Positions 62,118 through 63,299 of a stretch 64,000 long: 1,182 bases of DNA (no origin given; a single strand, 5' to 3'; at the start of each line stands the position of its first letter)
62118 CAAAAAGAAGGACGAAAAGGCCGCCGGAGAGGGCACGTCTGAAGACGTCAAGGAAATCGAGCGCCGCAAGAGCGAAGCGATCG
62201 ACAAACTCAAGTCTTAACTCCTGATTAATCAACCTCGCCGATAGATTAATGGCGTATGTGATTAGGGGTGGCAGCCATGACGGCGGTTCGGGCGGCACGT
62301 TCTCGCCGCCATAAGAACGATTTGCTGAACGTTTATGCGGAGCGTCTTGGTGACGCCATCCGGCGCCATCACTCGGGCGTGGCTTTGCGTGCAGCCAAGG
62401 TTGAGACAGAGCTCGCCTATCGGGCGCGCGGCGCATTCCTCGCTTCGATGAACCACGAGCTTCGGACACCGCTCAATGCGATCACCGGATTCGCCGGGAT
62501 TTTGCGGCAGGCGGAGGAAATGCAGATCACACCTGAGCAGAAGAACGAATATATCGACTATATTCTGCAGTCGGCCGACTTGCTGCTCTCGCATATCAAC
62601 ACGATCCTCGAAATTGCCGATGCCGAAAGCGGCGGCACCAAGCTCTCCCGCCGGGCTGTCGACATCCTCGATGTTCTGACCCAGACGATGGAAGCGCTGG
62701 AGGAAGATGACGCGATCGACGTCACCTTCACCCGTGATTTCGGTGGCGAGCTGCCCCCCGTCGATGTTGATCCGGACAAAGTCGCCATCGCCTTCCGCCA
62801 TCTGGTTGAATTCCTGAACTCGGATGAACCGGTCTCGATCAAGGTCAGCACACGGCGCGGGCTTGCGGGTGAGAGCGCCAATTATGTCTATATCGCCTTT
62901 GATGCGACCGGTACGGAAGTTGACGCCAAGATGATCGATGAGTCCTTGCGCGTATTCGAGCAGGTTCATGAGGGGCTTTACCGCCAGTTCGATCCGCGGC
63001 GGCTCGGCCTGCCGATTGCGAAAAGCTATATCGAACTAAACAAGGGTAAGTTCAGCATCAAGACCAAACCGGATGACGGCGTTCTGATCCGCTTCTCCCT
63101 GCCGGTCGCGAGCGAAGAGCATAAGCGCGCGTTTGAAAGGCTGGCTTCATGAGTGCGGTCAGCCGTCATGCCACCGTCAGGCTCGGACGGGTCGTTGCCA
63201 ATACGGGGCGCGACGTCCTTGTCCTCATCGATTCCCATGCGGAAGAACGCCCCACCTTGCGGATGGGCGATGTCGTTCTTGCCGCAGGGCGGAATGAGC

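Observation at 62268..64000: Cytoplasmic histidine kinase translationally coupled to a HerA/DUF87-like ATPase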

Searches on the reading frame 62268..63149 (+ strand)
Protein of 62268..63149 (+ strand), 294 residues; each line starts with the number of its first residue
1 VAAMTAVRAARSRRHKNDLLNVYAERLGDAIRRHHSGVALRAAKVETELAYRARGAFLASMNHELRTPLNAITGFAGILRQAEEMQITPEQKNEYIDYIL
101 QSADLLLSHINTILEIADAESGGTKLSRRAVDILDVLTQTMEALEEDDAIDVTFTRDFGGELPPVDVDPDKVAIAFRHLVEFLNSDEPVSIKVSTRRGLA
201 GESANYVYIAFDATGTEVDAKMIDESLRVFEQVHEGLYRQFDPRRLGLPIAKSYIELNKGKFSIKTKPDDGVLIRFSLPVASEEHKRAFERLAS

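Call 4: search_protein_families(library=pfam, proteins=[window:62268-63149:+], max_evalue=0.1)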
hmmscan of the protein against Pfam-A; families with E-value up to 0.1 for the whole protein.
window:62268-63149:+ (294 aa): 2 families
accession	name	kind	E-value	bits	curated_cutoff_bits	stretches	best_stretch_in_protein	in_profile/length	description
PF00512.31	HisKA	-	3.3e-16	59.5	26.9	1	53-122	1-66/66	His Kinase A (phospho-acceptor) domain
PF02518.31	HATPase_c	-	6.1e-05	23.9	26.4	1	178-281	16-110/111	Histidine kinase-, DNA gyrase B-, and HSP90-like ATPase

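Call 5: search_protein_families(library=ncbifam, proteins=[window:62268-63149:+], max_evalue=0.1)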
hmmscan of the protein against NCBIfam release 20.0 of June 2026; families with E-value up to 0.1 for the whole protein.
window:62268-63149:+ (294 aa): 49 families (the best 25 are shown)
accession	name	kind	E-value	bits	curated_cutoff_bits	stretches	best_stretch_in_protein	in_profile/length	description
NF041947.1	LuxQ_Vibrio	equivalog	4.3e-24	84.4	1200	1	41-287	459-703/843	quorum-sensing autoinducer 2 sensor kinase/phosphatase LuxQ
TIGR02956.1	TMAO_torS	equivalog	3.7e-23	81.6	676.5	1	40-285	450-687/967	TMAO reductase system sensor histidine kinase/response regulator TorS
NF050805.1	CellDivHKDivJCaul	equivalog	8.7e-20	70.4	1000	1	29-285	273-525/531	cell cycle sensor histidine kinase DivJ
NF008318.0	PRK11107.1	equivalog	3.5e-19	68.4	890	1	38-286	277-524/920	two-component sensor histidine kinase BarA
NF011874.0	PRK15347.1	equivalog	4.4e-18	64.7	852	1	37-284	381-618/921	two component system sensor kinase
NF041593.1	histid_kinase_PdhS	equivalog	7.8e-18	63.8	2000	1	37-279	785-1034/1041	cell-division control histidine kinase PdhS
NF047465.1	hybrid_HK_LvrA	exception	9.4e-18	63.6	1200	1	55-283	203-425/819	hybrid histidine kinase/response regulator LvrA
NF047874.1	MASE3_PAS_HK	subfamily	4.8e-16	58.7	560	1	52-287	396-632/655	MASE3 domain-containing sensor histidine kinase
NF046044.1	PnpS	equivalog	1.2e-15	57.5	400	1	52-279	168-390/390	two-component system histidine kinase PnpS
TIGR02966.1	phoR_proteo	equivalog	2.4e-15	56.4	334.2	1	52-276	112-331/333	phosphate regulon sensor histidine kinase PhoR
NF008543.0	PRK11466.1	equivalog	5.6e-15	54.3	982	1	13-283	406-665/914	TMAO reductase system sensor histidine kinase/response regulator TorS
NF033091.0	HK_VanS_ACDEFG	equivalog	1.4e-14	53.9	400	1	41-267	61-282/293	vancomycin resistance histidine kinase VanS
NF033092.0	HK_WalK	equivalog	2.3e-14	52.9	725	1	49-280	367-594/594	cell wall metabolism sensor histidine kinase WalK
NF038297.2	hybrid_HK_HrmK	equivalog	2.6e-14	52.8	725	1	48-137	229-317/607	hybrid histidine kinase/response regulator HrmK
NF008468.0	PRK11360.1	equivalog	8.1e-14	50.9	646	1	54-286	396-614/616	two-component system sensor histidine kinase AtoS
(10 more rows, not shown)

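Call 6: search_protein_families(library=padloc, proteins=[window:62268-63149:+], max_evalue=0.1)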
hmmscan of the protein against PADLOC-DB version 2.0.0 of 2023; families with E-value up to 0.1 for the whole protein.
window:62268-63149:+ (294 aa): 0 families

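Call 8: find_homologous_proteins(query=window:62268-63149:+)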
Query window:62268-63149:+ (294 aa): 1257 proteins with E <= 0.001 among 6660 candidates; the best 120 are listed.
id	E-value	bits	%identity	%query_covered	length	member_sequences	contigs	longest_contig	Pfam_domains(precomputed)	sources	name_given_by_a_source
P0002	3.4e-184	628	100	99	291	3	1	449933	PF00512.32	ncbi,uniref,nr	ncbi:sensor histidine kinase [Parvularcula marina]|uniref:histidine kinase n=1 Tax=Parvularcula mari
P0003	1.3e-158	545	85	99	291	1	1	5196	PF00512.32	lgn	-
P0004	4.2e-136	471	75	99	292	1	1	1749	PF02518.32,PF00512.32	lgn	-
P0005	6.9e-124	431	70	99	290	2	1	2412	PF00512.32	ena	-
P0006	1.1e-123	430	68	99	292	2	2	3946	PF02518.32,PF00512.32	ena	-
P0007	1.8e-123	429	70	95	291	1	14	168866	PF00512.32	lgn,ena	-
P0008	2.6e-109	383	64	99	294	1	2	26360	PF00512.32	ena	-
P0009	8.8e-103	361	60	99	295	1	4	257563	PF00512.32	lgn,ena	-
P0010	8.7e-102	358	61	99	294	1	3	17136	PF00512.32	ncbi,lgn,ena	-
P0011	9.6e-99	348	60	99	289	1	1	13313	PF02518.32,PF00512.32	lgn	-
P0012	5.3e-97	343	57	99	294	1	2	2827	PF00512.32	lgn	-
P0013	2.0e-95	337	54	99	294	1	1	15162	PF00512.32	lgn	-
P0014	7.6e-95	335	59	94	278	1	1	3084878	PF02518.32,PF00512.32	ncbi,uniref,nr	ncbi:HAMP domain-containing sensor histidine kinase [Parvularcula sp. LCG005]|uniref:sensor histidin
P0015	3.3e-94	333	58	99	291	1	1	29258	PF02518.32,PF00512.32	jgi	jgi:signal transduction histidine kinase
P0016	1.4e-91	325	55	99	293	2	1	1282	PF00512.32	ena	-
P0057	1.2e-66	243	47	90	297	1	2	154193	PF02518.32,PF00512.32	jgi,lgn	jgi:two-component system cell cycle sensor histidine kinase PleC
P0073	4.8e-49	185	41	90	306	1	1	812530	PF02518.32,PF00512.32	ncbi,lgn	ncbi:MAG: HAMP domain-containing sensor histidine kinase [Pseudomonadota bacterium]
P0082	3.7e-47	179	38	90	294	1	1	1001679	PF02518.32,PF00512.32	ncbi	-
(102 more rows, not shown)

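Call 10: find_encoding_contigs(protein=P0002, flank=10000, max_places=3)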
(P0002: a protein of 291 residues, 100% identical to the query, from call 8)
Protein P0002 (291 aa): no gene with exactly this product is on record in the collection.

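Call 11: find_encoding_contigs(protein=P0009, flank=10000, max_places=3)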
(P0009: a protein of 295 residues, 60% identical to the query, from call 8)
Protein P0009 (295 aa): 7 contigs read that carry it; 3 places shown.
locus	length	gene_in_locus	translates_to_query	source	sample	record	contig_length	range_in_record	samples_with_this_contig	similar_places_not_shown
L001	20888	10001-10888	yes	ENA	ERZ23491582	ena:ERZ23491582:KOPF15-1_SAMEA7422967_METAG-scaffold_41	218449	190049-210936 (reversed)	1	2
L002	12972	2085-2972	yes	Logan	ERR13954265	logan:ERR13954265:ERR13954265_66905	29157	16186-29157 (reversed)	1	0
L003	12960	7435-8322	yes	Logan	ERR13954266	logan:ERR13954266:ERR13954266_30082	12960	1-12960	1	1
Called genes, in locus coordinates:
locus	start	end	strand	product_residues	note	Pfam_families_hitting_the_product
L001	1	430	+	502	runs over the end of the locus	-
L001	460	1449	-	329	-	PF12556:CobS_N, PF07728:AAA_5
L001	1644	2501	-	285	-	PF13640:2OG-FeII_Oxy_3, PF13661:2OG-FeII_Oxy_4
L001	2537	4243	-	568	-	PF04389:Peptidase_M28, PF01546:Peptidase_M20 (weak)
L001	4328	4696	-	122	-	PF01242:PTPS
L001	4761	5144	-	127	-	PF02152:FolB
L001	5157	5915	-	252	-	PF00106:adh_short, PF13561:adh_short_C2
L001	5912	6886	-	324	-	PF01699:Na_Ca_ex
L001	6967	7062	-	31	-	-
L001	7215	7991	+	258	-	PF00378:ECH_1, PF16113:ECH_2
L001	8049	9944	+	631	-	PF00999:Na_H_Exchanger, PF02254:TrkA_N (weak)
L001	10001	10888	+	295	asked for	PF00512:HisKA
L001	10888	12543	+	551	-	PF01935:DUF87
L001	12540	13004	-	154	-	PF19315:MC_hydratase, PF01575:MaoC_dehydratas, PF13452:FAS1_DH_region (weak)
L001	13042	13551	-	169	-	PF03625:DUF302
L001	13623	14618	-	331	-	PF01734:Patatin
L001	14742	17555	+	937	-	PF00512:HisKA (weak), PF02518:HATPase_c, PF00072:Response_reg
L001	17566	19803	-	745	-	PF00930:DPPIV_N, PF26549:Tricorn_N, PF02129:Peptidase_S15, PF00326:Peptidase_S9, PF01738:DLH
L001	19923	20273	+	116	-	PF03960:ArsC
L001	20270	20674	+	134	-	PF07386:DUF1499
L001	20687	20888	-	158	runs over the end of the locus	PF13191:AAA_16 (weak), PF13238:AAA_18 (weak), PF13671:AAA_33, PF01202:SKI (weak)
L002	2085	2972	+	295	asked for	PF00512:HisKA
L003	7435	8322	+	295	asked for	PF00512:HisKA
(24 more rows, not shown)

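Call 12: find_encoding_contigs(protein=P0007, flank=10000, max_places=3)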
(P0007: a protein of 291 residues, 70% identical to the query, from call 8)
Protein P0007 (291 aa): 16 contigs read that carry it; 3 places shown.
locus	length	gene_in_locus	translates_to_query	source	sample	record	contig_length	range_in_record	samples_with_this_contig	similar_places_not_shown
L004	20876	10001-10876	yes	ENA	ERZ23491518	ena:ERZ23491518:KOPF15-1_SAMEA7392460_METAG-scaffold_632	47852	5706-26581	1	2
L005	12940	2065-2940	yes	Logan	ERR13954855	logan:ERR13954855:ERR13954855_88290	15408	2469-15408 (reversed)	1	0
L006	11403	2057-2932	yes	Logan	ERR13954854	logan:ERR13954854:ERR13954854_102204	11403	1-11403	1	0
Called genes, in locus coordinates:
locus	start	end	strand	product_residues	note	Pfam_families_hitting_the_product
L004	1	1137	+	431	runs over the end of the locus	PF00390:malic, PF03949:Malic_M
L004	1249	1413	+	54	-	-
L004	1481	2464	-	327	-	PF12556:CobS_N, PF07728:AAA_5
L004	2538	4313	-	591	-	PF04389:Peptidase_M28, PF01546:Peptidase_M20 (faint)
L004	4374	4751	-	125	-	PF01242:PTPS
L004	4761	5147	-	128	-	PF02152:FolB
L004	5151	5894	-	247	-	PF00106:adh_short, PF13561:adh_short_C2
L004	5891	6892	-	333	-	PF01699:Na_Ca_ex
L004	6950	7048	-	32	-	-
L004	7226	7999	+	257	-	PF00378:ECH_1, PF16113:ECH_2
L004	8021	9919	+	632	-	PF00999:Na_H_Exchanger, PF02254:TrkA_N (weak)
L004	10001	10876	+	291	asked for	PF00512:HisKA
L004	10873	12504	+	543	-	PF01935:DUF87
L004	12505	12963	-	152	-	PF19315:MC_hydratase, PF01575:MaoC_dehydratas, PF13452:FAS1_DH_region (weak)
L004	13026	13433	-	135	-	PF13560:HTH_31, PF01381:HTH_3, PF12844:HTH_19 (weak)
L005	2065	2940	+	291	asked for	PF00512:HisKA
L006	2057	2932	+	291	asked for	PF00512:HisKA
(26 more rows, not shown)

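Call 13: find_encoding_contigs(protein=P0073, flank=8000, max_places=2)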
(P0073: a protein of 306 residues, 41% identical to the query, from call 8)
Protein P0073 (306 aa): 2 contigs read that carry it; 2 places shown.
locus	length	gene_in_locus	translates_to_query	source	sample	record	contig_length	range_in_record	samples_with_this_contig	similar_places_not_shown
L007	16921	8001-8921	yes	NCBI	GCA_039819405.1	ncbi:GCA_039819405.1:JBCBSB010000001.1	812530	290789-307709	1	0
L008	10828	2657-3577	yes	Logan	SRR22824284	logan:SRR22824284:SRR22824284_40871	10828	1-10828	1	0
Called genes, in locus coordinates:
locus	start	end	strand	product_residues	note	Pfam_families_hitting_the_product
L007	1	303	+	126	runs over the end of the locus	PF00903:Glyoxalase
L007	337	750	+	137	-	PF12680:SnoaL_2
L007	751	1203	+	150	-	PF14539:DUF4442 (weak), PF13622:4HBT_3 (weak), PF03061:4HBT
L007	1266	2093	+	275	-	PF13489:Methyltransf_23 (faint), PF08241:Methyltransf_11, PF08242:Methyltransf_12, PF13649:Methyltransf_25, PF13847:Methyltransf_31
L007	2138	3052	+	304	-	PF13714:PEP_mutase, PF00463:ICL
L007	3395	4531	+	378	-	PF00285:Citrate_synt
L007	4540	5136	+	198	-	PF01227:GTP_cyclohydroI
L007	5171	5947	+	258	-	PF00378:ECH_1, PF16113:ECH_2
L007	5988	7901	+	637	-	PF00999:Na_H_Exchanger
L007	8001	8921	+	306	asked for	PF00512:HisKA, PF02518:HATPase_c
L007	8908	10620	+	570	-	PF01935:DUF87, PF05872:HerA_C (faint), PF10412:TrwB_AAD_bind (faint)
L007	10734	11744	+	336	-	PF01112:Asparaginase_2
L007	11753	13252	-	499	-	PF04397:LytTR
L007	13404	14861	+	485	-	PF00561:Abhydrolase_1, PF12697:Abhydrolase_6 (faint), PF08386:Abhydrolase_4 (weak)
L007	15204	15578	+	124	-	PF01022:HTH_5, PF12840:HTH_20 (weak)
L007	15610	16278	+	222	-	PF00484:Pro_CA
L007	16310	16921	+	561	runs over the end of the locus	PF00916:Sulfate_transp, PF01740:STAS, PF13466:STAS_2 (weak)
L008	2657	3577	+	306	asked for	PF00512:HisKA, PF02518:HATPase_c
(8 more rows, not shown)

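Call 14: find_encoding_contigs(protein=P0082, flank=8000, max_places=2)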
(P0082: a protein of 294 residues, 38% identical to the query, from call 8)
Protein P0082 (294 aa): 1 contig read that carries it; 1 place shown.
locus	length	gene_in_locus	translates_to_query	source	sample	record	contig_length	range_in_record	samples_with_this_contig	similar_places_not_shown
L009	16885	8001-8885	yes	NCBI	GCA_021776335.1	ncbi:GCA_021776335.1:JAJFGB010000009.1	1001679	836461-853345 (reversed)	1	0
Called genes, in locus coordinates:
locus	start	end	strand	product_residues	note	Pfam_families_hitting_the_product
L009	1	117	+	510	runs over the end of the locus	PF03972:MmgE_PrpD_N, PF19305:MmgE_PrpD_C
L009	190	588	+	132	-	-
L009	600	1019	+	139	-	PF07366:SnoaL (weak), PF12680:SnoaL_2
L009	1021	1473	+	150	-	PF03061:4HBT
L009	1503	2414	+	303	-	PF13714:PEP_mutase, PF00463:ICL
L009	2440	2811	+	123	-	PF07883:Cupin_2, PF02311:AraC_binding (weak)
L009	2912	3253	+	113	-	PF03992:ABM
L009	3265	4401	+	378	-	PF00285:Citrate_synt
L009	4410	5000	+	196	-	PF01227:GTP_cyclohydroI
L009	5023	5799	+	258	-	PF00378:ECH_1, PF16113:ECH_2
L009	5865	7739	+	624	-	PF00999:Na_H_Exchanger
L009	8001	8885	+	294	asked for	PF00512:HisKA, PF02518:HATPase_c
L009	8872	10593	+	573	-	PF01935:DUF87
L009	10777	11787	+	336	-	PF01112:Asparaginase_2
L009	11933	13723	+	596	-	PF12450:vWF_A, PF00092:VWA, PF13519:VWA_2, PF12034:YfbK_C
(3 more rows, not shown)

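Call 15: find_encoding_contigs(protein=P0057, flank=8000, max_places=2)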
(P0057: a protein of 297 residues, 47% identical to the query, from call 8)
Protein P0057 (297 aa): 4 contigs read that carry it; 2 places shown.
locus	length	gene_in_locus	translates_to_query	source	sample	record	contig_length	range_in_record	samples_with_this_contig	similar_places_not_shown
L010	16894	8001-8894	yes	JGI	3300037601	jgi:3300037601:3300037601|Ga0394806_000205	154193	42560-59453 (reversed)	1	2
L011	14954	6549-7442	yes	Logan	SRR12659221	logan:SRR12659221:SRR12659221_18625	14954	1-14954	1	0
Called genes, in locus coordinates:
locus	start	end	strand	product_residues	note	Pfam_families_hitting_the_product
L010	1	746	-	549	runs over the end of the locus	PF12450:vWF_A, PF00092:VWA, PF13519:VWA_2, PF13768:VWA_3, PF12034:YfbK_C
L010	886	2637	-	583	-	PF04389:Peptidase_M28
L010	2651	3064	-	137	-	PF02152:FolB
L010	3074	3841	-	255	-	PF00106:adh_short, PF08659:KR, PF01370:Epimerase (weak), PF13561:adh_short_C2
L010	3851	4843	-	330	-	PF01699:Na_Ca_ex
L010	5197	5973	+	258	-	PF00378:ECH_1, PF16113:ECH_2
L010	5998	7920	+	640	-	PF00999:Na_H_Exchanger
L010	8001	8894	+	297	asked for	PF00512:HisKA, PF02518:HATPase_c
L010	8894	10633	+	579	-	PF01935:DUF87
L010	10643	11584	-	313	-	-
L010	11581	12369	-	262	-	PF00005:ABC_tran, PF13304:AAA_21 (faint)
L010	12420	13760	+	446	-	PF13717:Zn_ribbon_4, PF13719:Zn_ribbon_5 (weak)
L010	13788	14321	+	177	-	PF00156:Pribosyltran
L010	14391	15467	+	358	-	PF00144:Beta-lactamase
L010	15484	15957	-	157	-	-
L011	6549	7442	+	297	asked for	PF00512:HisKA, PF02518:HATPase_c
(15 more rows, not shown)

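Call 17: find_related_loci(query=A1, collection=genome_contigs, flank=6000)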
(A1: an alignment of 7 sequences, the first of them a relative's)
Query A1 (543 aa) in genome_contigs; peptide patterns used: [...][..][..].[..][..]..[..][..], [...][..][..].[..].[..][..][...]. (x = any residue, [..] = any of these).
600 stretches matched a pattern (row limit reached: there are more); 590 encode a relative of the query (tblastn E <= 1e-3); the best 80 are kept; 80 distinct loci.
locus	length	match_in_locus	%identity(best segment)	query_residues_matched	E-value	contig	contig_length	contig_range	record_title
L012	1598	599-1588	49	17-341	1e-106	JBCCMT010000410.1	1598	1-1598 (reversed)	MAG: Pseudomonadota bacterium isolate P01_C01_bin.60 k141_1708514_length_1598_cov_5.0000, whole genome shotgun sequence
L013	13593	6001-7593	36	18-533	2e-97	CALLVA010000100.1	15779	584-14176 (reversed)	MAG: uncultured Parvularculaceae bacterium isolate L1_Bin_Bin_25_1 genome assembly, contig: c_000000262555, whole genome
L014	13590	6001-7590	33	14-531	2e-79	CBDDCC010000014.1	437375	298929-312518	MAG: Rhodospirillales bacterium isolate 49eb7ec8-7e6e-496e-ac33-4637e083baf7 genome assembly, contig: contig_14, whole g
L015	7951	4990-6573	33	16-531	3e-79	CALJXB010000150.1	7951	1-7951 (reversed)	MAG: uncultured Kiloniellales bacterium isolate N2_Bin_METABAT__37_sub_1 genome assembly, contig: c_000004203894, whole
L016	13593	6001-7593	32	17-530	3e-78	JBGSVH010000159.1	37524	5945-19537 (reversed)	MAG: Parvularculaceae bacterium isolate JTS-AC452 k141_2215244, whole genome shotgun sequence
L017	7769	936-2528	32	17-530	3e-77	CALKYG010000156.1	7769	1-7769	MAG TPA_asm: uncultured Alphaproteobacteria bacterium isolate SRR6227243_bin.68_CONCOCT_v1.1_MAG genome assembly, contig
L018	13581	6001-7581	33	18-530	6e-76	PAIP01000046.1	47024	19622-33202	MAG: Parvularcula sp. isolate NAT21 MHASMcontig_927919, whole genome shotgun sequence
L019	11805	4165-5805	32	2-530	5e-76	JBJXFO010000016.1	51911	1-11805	MAG: Parvularculaceae bacterium isolate F1F2.bin.437 k127_2098360, whole genome shotgun sequence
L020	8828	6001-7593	33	18-530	4e-76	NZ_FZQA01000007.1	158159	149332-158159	Amphiplicatus metriothermophilus strain CGMCC 1.12710, whole genome shotgun sequence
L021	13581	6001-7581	33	18-530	9e-76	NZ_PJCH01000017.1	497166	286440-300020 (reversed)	Hyphococcus luteus strain SY-3-19 17, whole genome shotgun sequence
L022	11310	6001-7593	32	18-530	1e-75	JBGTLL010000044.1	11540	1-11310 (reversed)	MAG: Parvularculaceae bacterium isolate JTS-RE336 k141_2173982, whole genome shotgun sequence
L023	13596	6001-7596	33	18-530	5e-75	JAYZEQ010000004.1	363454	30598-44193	MAG: Pseudomonadota bacterium isolate XB_MAG146 DB_MAG146_0004, whole genome shotgun sequence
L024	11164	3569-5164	31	18-530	6e-75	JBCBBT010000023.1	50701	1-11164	MAG: Pseudomonadota bacterium isolate J06588_1 NODE_23_length_50701_cov_7.869864, whole genome shotgun sequence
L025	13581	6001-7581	33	18-530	1e-74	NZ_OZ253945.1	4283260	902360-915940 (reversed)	MAG: Hyphococcus sp. isolate 2f05e620-c47b-44e6-88d6-f49598d544e7 chromosome 1, complete sequence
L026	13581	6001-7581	32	18-530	3e-74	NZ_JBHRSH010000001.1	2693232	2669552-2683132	Hyphococcus aureus strain KCTC 62394 soapdenovo_K_127_1, whole genome shotgun sequence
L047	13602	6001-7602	31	19-533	5e-72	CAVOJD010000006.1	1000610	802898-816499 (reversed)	MAG: uncultured Alphaproteobacteria bacterium isolate MFD09964.bin.1.214 genome assembly, contig: contig_25452, whole ge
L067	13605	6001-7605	29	18-531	6e-71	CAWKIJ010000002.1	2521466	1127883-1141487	MAG: uncultured Alphaproteobacteria bacterium isolate MFD02979.bin.1.79 genome assembly, contig: contig_24295, whole gen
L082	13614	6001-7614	31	12-533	5e-70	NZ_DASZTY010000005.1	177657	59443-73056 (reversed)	MAG: Hyphomicrobium sp. isolate SMAG_U6089 k141_608126, whole genome shotgun sequence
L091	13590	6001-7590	30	14-535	2e-69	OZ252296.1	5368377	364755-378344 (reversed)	MAG: Inquilinaceae bacterium isolate 8c5b4bd8-3f7a-4eba-a8aa-c6be87d0db72 genome assembly, chromosome: 1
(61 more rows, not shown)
